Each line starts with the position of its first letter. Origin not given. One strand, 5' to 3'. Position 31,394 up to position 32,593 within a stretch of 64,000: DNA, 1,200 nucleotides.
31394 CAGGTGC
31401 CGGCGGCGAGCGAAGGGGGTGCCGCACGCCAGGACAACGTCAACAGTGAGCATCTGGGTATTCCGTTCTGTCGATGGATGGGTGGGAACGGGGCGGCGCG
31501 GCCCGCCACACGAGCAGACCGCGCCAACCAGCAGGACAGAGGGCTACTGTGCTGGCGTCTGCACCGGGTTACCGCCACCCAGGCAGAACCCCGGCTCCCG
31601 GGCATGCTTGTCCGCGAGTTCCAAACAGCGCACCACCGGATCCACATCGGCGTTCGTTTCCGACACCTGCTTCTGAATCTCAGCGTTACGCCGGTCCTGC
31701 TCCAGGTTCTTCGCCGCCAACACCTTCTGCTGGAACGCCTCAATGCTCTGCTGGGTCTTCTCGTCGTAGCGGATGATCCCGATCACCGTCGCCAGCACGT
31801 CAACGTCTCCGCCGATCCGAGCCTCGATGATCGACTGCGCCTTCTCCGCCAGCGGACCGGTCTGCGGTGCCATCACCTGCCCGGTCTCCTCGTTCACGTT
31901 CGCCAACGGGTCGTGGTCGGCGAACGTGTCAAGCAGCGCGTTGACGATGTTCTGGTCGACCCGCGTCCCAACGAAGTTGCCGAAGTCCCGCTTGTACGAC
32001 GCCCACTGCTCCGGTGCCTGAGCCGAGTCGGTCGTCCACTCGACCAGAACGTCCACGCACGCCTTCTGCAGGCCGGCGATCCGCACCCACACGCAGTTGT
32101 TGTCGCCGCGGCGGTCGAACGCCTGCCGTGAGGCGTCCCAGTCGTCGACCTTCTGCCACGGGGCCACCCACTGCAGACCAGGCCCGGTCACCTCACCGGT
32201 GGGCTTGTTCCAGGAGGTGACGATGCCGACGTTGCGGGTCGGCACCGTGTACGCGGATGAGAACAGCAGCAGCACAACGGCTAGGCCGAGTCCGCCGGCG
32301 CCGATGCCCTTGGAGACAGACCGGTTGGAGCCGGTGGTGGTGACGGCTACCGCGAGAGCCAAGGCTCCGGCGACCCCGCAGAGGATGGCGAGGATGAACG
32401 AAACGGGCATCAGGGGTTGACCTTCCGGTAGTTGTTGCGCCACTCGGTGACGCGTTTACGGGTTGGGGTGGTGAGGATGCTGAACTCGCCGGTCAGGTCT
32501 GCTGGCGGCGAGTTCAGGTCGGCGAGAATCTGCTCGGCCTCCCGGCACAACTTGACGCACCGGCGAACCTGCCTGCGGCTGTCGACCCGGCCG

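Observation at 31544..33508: Four-gene membrane module inside the phage replication region: DnaQ-like exonuclease, Tat lipoprotein, small TM protein, SPFH/band-7 protein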

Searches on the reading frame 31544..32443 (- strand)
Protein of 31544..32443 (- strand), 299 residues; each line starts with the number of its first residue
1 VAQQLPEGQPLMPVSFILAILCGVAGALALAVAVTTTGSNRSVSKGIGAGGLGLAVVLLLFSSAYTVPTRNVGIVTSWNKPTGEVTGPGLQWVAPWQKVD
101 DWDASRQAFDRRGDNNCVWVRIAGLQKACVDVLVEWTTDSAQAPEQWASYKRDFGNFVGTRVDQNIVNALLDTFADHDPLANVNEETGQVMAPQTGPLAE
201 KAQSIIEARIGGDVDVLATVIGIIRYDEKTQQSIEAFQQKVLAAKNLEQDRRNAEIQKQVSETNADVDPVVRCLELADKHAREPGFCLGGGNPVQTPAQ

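Call 3: search_protein_families(library=pfam, proteins=[window:31544-32443:-], max_evalue=0.1)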
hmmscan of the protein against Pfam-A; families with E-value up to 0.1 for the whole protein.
window:31544-32443:- (299 aa): 2 families
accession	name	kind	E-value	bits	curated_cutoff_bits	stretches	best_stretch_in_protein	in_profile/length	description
PF24377.1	DUF7533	-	0.041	14.4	27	1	23-69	7-55/74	Family of unknown function (DUF7533)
PF08592.16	Anthrone_oxy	-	0.067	13.8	27.3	0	24-82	15-71/106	Anthrone oxygenase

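Call 4: search_protein_families(library=phrogs, proteins=[window:31544-32443:-], max_evalue=0.01)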
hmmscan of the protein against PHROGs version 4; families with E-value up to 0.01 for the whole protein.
window:31544-32443:- (299 aa): 1 family
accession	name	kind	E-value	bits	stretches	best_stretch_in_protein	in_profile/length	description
phrog_200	-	other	6.6e-34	118.6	1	10-266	41-297/379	lipoprotein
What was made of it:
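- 31544..32410 (-): SPFH (band-7-like) membrane protein, 288 aa from ATG 32410. It has two N-terminal hydrophobic helices, an SPFH alpha/beta domain, a long C-terminal helix and a conserved Cys pair (C262/C276). PHROG 200 at E 6.6e-34 (call 4).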

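Call 5: search_dna_similar(query=window:31544-32443:-, collection=phages, mode=protein, max_rows=30)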
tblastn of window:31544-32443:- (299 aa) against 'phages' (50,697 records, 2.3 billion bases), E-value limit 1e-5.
Records with a match: 304; places in all: 304; records where one place covers at least 80% of the query: 0.
Best place of each record, by identity: <60% 304.
By first word of the organism name: Mycobacterium 257; Streptomyces 26; Gordonia 15; Rhodococcus 5; Mycolicibacterium 1.
By host as written in the record: Mycobacterium smegmatis mc2 155 175; Mycobacterium smegmatis mc#155 29; Gordonia terrae 3612 14; Streptomyces lividans JI 1326 11; Streptomyces griseus ATCC 10137 8; Mycobacterium sp. 7; Mycobacterium smegmatis mc2155 7; Rhodococcus erythropolis RIA 643 4; and 37 more.
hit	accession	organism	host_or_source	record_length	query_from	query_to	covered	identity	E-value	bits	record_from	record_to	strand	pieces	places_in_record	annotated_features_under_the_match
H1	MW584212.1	Mycobacterium phage prophiGD13-2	Mycobacterium abscessus GD13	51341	61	288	76%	33.8%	5e-23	104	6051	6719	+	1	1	12: band-7-like membrane protein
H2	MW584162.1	Mycobacterium phage prophi104-2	Mycobacterium abscessus GD104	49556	61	288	76%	33.8%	2e-22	103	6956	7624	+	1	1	14: band-7-like membrane protein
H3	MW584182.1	Mycobacterium phage prophiGD43A-3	Mycobacterium abscessus GD43A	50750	61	288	76%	33.8%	3e-22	102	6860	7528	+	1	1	14: band-7-like membrane protein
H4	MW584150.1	Mycobacterium phage prophi100A-2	Mycobacterium abscessus GD100A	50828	61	288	76%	33.8%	3e-22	102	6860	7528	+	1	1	14: band-7-like membrane protein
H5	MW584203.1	Mycobacterium phage prophiGD33-1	Mycobacterium abscessus GD33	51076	61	288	76%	33.8%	3e-22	102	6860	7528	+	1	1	14: band-7-like membrane protein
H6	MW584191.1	Mycobacterium phage prophiGD05-2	Mycobacterium abscessus GD05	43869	61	288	76%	33.8%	3e-22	102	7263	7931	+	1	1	16: membrane protein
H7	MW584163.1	Mycobacterium phage prophiGD51-1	Mycobacterium abscessus GD51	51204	61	288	76%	33.3%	5e-22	101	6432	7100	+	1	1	13: band-7-like membrane protein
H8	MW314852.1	Mycobacterium phage phiGD57-1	GD35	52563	61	288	76%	33.3%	7e-22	101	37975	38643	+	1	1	49: membrane protein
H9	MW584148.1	Mycobacterium phage prophiGD25-1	Mycobacterium abscessus GD25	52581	61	288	76%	33.3%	7e-22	101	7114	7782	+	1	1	15: band-7-like membrane protein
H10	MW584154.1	Mycobacterium phage prophiGD39-2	Mycobacterium abscessus GD39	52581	61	288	76%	33.3%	7e-22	101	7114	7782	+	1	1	15: band-7-like membrane protein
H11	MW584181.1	Mycobacterium phage prophi57-1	Mycobacterium abscessus GD57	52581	61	288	76%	33.3%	7e-22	101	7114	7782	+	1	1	15: band-7-like membrane protein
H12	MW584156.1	Mycobacterium phage prophiGD44-1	Mycobacterium abscessus GD44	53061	61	288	76%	33.3%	1e-21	100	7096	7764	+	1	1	15: band-7-like membrane protein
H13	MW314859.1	Mycobacterium phage phiGD17-1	Mycobacterium abscessus GD40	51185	61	288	76%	32.9%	3e-20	97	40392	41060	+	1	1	67: band-7-like membrane protein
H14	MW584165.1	Mycobacterium phage prophiGD17-1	Mycobacterium abscessus GD17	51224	61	288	76%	32.9%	3e-20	97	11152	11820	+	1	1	28: band-7-like membrane protein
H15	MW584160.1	Mycobacterium phage prophi86-1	Mycobacterium abscessus GD86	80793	61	277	73%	34.1%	6e-25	110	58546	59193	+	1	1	106: band-7-like membrane protein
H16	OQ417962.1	Mycobacterium phage prophiT49-2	Mycobacterium abscessus T49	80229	61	277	73%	34.1%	2e-24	108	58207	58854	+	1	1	104: band-7-like membrane protein | 103: band-7-like membrane protein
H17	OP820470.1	Gordonia phage Mareelih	Gordonia terrae CAG3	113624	61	294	78%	31.2%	6e-20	96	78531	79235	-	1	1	123: band-7-like membrane protein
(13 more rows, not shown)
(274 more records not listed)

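Call 8: find_homologous_proteins(query=window:31544-32443:-, max_evalue=0.00001)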
Query window:31544-32443:- (299 aa): 129 proteins with E <= 0.00001 among 8000 candidates; the best 120 are listed.
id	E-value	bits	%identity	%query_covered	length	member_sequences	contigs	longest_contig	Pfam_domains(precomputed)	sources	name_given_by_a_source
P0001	5.2e-189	645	100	96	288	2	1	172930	-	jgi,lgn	-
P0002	6.0e-151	520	81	96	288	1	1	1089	PF01145.32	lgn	-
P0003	6.2e-112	392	62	95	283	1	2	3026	PF01145.32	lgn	-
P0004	1.8e-110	387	64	95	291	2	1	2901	PF01145.32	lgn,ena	-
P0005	2.1e-110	387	62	95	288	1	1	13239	-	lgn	-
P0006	2.3e-103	364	62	85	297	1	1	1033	-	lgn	-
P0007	1.5e-102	361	64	80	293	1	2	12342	PF01145.32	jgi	jgi:regulator of protease activity HflC (stomatin/prohibitin superfamily)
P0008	8.6e-101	355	57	95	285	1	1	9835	PF01145.32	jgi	jgi:hypothetical protein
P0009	7.9e-100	352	63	81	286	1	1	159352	PF01145.32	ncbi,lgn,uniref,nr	ncbi:stomatin [Plantactinospora sp. S1510]|uniref:Stomatin n=1 Tax=Plantactinospora alkalitolerans T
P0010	1.8e-99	351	63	81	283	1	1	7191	PF01145.32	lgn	-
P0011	5.2e-98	346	57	88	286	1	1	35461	PF01145.32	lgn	-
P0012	5.7e-98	346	60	83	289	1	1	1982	-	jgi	jgi:hypothetical protein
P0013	9.0e-98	345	61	82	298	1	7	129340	PF01145.32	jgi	jgi:hypothetical protein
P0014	7.2e-97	342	55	95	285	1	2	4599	PF01145.32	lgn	-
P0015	1.1e-96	342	54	95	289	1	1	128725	-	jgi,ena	-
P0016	1.1e-94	335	57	95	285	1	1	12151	PF01145.32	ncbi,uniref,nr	ncbi:stomatin [Micromonospora sp. 15K316]|uniref:SPFH domain-containing protein n=1 Tax=Micromonospo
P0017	2.9e-93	331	61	81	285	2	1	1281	PF01145.32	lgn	-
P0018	5.2e-93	330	53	95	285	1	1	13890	PF01145.32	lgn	-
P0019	3.1e-92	327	55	95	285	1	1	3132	PF01145.32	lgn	-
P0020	4.3e-90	320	54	96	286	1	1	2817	PF01145.32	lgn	-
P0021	5.9e-90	320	53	95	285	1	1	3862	PF01145.32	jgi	jgi:regulator of protease activity HflC (stomatin/prohibitin superfamily)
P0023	6.4e-89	316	59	81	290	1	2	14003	PF01145.32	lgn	-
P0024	2.3e-88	315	52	95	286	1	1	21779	PF01145.32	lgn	-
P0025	3.9e-86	307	50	95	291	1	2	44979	PF01145.32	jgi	jgi:regulator of protease activity HflC (stomatin/prohibitin superfamily)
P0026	3.3e-85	304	50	95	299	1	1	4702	PF01145.32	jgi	jgi:hypothetical protein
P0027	4.5e-85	304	52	95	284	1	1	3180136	PF01145.32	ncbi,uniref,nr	ncbi:SPFH domain-containing protein [Micromonospora lupini]|uniref:SPFH domain-containing protein n=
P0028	5.0e-85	304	57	82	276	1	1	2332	PF01145.32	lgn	-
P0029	7.2e-85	303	49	95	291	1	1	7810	PF01145.32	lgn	-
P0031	5.6e-84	300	51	95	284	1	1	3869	PF01145.32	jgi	jgi:regulator of protease activity HflC (stomatin/prohibitin superfamily)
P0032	4.6e-83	297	50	95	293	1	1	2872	PF01145.32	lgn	-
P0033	8.9e-83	296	54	82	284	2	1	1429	PF01145.32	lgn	-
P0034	4.7e-82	294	53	86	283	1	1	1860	PF01145.32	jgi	-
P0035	8.3e-82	293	53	85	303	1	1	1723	PF01145.32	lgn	-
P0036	1.6e-81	292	53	84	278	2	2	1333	PF01145.32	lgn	-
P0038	6.1e-81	290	50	91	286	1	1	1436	PF01145.32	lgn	-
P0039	1.7e-80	289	51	94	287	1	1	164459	PF01145.32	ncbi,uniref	ncbi:SPFH domain-containing protein [Micromonospora sp. DT229]|uniref:SPFH domain-containing protein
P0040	4.4e-79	284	49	94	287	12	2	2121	PF01145.32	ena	-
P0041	1.3e-78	283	48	94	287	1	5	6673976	PF01145.32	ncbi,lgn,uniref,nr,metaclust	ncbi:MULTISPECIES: SPFH domain-containing protein [Micromonospora]|uniref:Stomatin n=1 Tax=Micromono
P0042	1.4e-78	282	49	94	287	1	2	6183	PF01145.32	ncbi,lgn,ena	-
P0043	1.9e-78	282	51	77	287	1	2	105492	PF01145.32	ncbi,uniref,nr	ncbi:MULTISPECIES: SPFH domain-containing protein [Micromonospora]|uniref:SPFH domain-containing pro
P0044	2.1e-78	282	48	94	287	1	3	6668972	PF01145.32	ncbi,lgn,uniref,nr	ncbi:SPFH domain-containing protein [Micromonospora fiedleri]|uniref:SPFH domain-containing protein 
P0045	2.7e-78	281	51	77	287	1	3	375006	PF01145.32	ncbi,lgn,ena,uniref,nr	ncbi:SPFH domain-containing protein [Micromonospora gifhornensis]|uniref:Band 7 domain-containing pr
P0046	3.1e-78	281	49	92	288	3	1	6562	PF01145.32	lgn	-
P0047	1.9e-77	279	51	77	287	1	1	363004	PF01145.32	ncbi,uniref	ncbi:SPFH domain-containing protein [Micromonospora sp. NPDC093277]|uniref:SPFH domain-containing pr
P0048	4.6e-77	277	48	85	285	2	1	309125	PF01145.32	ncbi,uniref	ncbi:SPFH domain-containing protein [Micromonospora sp. LOL_024]|uniref:SPFH domain-containing prote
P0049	8.0e-77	277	47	94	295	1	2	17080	PF01145.32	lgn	-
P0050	2.8e-76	275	50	78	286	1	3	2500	PF01145.32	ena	-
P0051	7.9e-76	273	47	94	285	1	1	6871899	PF01145.32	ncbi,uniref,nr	ncbi:SPFH domain-containing protein [Verrucosispora sp. WMMC514]|uniref:SPFH domain-containing prote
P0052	9.6e-76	273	47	94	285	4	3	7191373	PF01145.32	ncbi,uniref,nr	ncbi:SPFH domain-containing protein [Micromonospora andamanensis]|uniref:SPFH domain-containing prot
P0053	9.8e-76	273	47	94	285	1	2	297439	PF01145.32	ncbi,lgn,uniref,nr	ncbi:SPFH domain-containing protein [Micromonospora sediminimaris]|uniref:Band 7 domain-containing p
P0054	1.2e-75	273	47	94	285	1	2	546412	PF01145.32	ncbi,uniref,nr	ncbi:SPFH domain-containing protein [Micromonospora sediminimaris]|uniref:SPFH domain-containing pro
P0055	1.4e-75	273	47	94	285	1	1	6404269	PF01145.32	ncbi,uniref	ncbi:SPFH domain-containing protein [Verrucosispora sp. WMMD703]|uniref:SPFH domain-containing prote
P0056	1.4e-75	273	47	94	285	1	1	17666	PF01145.32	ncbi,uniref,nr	ncbi:SPFH domain-containing protein [Micromonospora sp. C95]|uniref:SPFH domain-containing protein n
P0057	2.1e-75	272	47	94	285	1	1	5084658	PF01145.32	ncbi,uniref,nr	ncbi:SPFH domain-containing protein [Verrucosispora sp. WMMA2121]|uniref:SPFH domain-containing prot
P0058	2.8e-75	272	47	94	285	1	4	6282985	PF01145.32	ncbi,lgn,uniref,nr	ncbi:SPFH domain-containing protein [Verrucosispora sp. WMMA2044]|uniref:Stomatin n=1 Tax=Verrucosis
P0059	7.0e-75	270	46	94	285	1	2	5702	PF01145.32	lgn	-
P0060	8.8e-75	270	47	94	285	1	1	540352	PF01145.32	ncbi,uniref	ncbi:SPFH domain-containing protein [Micromonospora sp. NPDC049374]|uniref:SPFH domain-containing pr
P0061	1.2e-74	270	49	81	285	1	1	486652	PF01145.32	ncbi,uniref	ncbi:SPFH domain-containing protein [Micromonospora sp. NPDC000442]|uniref:SPFH domain-containing pr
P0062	1.8e-74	269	49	81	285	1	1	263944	PF01145.32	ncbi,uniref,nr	ncbi:stomatin [Micromonospora sp. HNM0581]|uniref:SPFH domain-containing protein n=1 Tax=Micromonosp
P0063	2.0e-74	269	49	91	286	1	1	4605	PF01145.32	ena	-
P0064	2.2e-74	269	50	77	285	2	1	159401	PF01145.32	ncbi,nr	ncbi:SPFH domain-containing protein [Micromonospora lutea]|nr:SPFH domain-containing protein [Microm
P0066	4.6e-74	268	49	81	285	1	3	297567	PF01145.32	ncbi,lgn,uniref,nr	ncbi:SPFH domain-containing protein [Micromonospora sp. DT48]|uniref:SPFH domain-containing protein 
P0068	2.6e-70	255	45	94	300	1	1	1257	PF01145.32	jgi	jgi:regulator of protease activity HflC (stomatin/prohibitin superfamily)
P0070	1.1e-69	253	48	82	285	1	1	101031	PF01145.32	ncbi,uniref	ncbi:SPFH domain-containing protein [Plantactinospora solaniradicis]|uniref:SPFH domain-containing p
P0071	3.0e-69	252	45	94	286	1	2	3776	PF01145.32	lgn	-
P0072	3.4e-69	252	49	80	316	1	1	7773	PF01145.32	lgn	-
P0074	4.0e-68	248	43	92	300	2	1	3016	PF01145.32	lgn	-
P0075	7.4e-68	247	45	94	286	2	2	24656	PF01145.32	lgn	-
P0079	1.0e-66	243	45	94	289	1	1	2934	PF01145.32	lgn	-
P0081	9.9e-66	240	43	94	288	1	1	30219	PF01145.32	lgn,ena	-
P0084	5.1e-65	238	42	95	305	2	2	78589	-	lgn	-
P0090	2.8e-64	235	43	96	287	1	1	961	PF01145.32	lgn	-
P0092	7.4e-64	234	46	79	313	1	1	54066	PF01145.32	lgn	-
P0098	5.7e-62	228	41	92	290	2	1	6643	PF01145.32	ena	-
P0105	1.1e-60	224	43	94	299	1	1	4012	PF01145.32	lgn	-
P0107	1.3e-60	223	40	96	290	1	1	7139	PF01145.32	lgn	-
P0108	1.8e-60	223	42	94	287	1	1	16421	PF01145.32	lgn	-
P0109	2.7e-60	222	44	81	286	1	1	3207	PF01145.32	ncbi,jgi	jgi:regulator of protease activity HflC (stomatin/prohibitin superfamily)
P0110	4.4e-60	222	44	83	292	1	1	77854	PF01145.32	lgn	-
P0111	7.4e-60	221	41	92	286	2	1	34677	PF01145.32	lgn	-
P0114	2.3e-59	219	41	94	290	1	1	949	PF01145.32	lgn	-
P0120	3.2e-57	212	43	95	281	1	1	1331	PF01145.32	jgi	-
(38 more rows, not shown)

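Call 12: search_solved_structures(query=A1, max_evalue=1, show_alignments=1)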
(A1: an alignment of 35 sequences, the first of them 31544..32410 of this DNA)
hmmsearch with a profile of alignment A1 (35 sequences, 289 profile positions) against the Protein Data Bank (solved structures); distinct sequences matched with E-value up to 1: 1.
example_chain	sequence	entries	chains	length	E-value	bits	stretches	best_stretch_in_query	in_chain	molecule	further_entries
4cv5_A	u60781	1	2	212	0.52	12.7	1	166-236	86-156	GENERAL NEGATIVE REGULATOR OF TRANSCRIPTION SUBUNIT 1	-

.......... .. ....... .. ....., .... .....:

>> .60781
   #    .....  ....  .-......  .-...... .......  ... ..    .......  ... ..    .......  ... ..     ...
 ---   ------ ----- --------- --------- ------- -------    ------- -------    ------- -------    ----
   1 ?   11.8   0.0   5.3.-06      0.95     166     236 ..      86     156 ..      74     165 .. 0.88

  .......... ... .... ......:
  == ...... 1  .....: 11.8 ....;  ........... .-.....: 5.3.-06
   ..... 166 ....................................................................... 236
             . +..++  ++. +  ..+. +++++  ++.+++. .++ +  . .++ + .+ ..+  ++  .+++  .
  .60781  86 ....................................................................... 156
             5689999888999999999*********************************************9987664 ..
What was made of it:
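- The profile-to-PDB sequence search gave no HflK/C hit (call 12).
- Tried and rejected: A sequence profile of 35 homologues against PDB sequences found no SPFH chain (call 12).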

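Call 13: find_encoding_contigs(protein=P0001, flank=10000, max_places=3)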
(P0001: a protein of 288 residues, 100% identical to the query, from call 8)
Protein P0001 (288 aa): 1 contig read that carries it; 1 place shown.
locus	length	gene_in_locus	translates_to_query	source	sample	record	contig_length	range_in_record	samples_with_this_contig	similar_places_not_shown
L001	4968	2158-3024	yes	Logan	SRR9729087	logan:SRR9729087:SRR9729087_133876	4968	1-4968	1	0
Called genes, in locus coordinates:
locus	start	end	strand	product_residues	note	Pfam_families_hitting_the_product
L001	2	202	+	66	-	?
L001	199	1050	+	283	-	-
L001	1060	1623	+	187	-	PF00929:RNase_T (faint)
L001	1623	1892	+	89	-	-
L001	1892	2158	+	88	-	-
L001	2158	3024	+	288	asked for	-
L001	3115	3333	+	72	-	-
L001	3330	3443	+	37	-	-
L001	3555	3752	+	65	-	-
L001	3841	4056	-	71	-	PF02604:PhdYeFM_antitox (weak)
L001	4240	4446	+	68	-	-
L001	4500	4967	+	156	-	?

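Call 14: search_protein_families(library=pfam, alignment_id=A1, max_evalue=1)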
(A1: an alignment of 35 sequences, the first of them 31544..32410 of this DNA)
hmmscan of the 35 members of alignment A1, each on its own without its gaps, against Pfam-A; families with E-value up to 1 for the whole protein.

A. member 1, window:31544-32410:- (288 aa): 2 families
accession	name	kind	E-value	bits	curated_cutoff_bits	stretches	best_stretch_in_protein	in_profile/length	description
PF24377.1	DUF7533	-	0.039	14.5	27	1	12-58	7-55/74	Family of unknown function (DUF7533)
PF08592.16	Anthrone_oxy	-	0.077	13.6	27.3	1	13-72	15-72/106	Anthrone oxygenase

B. families by the number of members that match (of 35 scanned): 57 families (the first 25 are shown)
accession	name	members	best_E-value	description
PF01145.31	Band_7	28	6.4e-14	SPFH domain / Band 7 family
PF06687.17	SUR7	10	0.0045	SUR7/PalI family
PF08592.16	Anthrone_oxy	4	0.013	Anthrone oxygenase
PF23600.1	DUF7139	2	0.016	Domain of unknown function (DUF7139)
PF20176.3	DUF6541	2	0.023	Family of unknown function (DUF6541)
PF05680.17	ATP-synt_E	2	0.028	ATP synthase E chain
PF07332.16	Phage_holin_3_6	2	0.044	Putative Actinobacterial Holin-X, holin superfamily III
PF24369.1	DUF7525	2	0.073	Family of unknown function (DUF7525)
PF00892.27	EamA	2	0.087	EamA-like transporter family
PF13600.11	DUF4140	2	0.4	N-terminal domain of unknown function (DUF4140)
PF17627.7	IncE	1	0.0034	Inclusion membrane protein E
PF10724.14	DUF2516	1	0.024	Protein of unknown function (DUF2516)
PF03594.19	BenE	1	0.025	Benzoate membrane transport protein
PF12263.13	DUF3611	1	0.025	Protein of unknown function (DUF3611)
PF24211.1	DUF7432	1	0.034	Family of unknown function (DUF7432)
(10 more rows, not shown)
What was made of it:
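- On SPFH / Band 7 superfamily (PF01145): 28 of 35 homologues (40-81% identical) do hit, best 6.4e-14 (call 14), and many database homologues carry PF01145 (call 8).
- Band_7 hits 28 of 35 homologues (call 14).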

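Call 15: search_protein_families(library=ncbifam, proteins=[window:31544-32410:-], max_evalue=1)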
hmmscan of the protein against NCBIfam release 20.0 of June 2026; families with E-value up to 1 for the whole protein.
window:31544-32410:- (288 aa): 1 family
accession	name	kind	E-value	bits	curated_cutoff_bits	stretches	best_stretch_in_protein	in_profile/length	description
NF005615.0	PRK07370.1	equivalog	0.02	14.2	391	1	214-270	47-103/259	enoyl-ACP reductase FabI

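Call 16: search_protein_families(library=padloc, proteins=[window:31544-32410:-], max_evalue=1)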
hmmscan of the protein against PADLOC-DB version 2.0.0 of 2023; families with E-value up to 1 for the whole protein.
window:31544-32410:- (288 aa): 0 families

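Call 17: find_encoding_contigs(protein=P0009, flank=6000, max_places=2)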
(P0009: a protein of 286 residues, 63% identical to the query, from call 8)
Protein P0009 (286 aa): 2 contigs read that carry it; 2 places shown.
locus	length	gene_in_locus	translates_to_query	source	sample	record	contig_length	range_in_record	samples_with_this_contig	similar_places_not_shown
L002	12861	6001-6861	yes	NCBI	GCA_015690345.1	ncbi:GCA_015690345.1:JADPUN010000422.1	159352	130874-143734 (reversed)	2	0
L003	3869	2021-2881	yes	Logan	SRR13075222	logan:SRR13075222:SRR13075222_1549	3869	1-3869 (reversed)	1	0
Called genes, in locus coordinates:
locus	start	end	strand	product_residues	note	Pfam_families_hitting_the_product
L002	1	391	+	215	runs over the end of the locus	-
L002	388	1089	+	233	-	-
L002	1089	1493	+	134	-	-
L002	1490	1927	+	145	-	PF02026:RyR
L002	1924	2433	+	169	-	-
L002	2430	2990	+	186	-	PF13671:AAA_33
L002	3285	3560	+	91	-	-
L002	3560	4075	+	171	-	PF00436:SSB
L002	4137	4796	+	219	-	-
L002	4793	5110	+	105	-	-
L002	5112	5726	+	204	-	-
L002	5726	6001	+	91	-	-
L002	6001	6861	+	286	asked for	PF01145:Band_7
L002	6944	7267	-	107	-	-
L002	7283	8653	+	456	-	PF00772:DnaB, PF03796:DnaB_C, PF06745:ATPase, PF13481:AAA_25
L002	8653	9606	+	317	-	-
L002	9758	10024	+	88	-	PF24071:Phage_zn_bind_3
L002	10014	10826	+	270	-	-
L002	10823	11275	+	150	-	-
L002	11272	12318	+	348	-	-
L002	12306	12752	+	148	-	-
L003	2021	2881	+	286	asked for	PF01145:Band_7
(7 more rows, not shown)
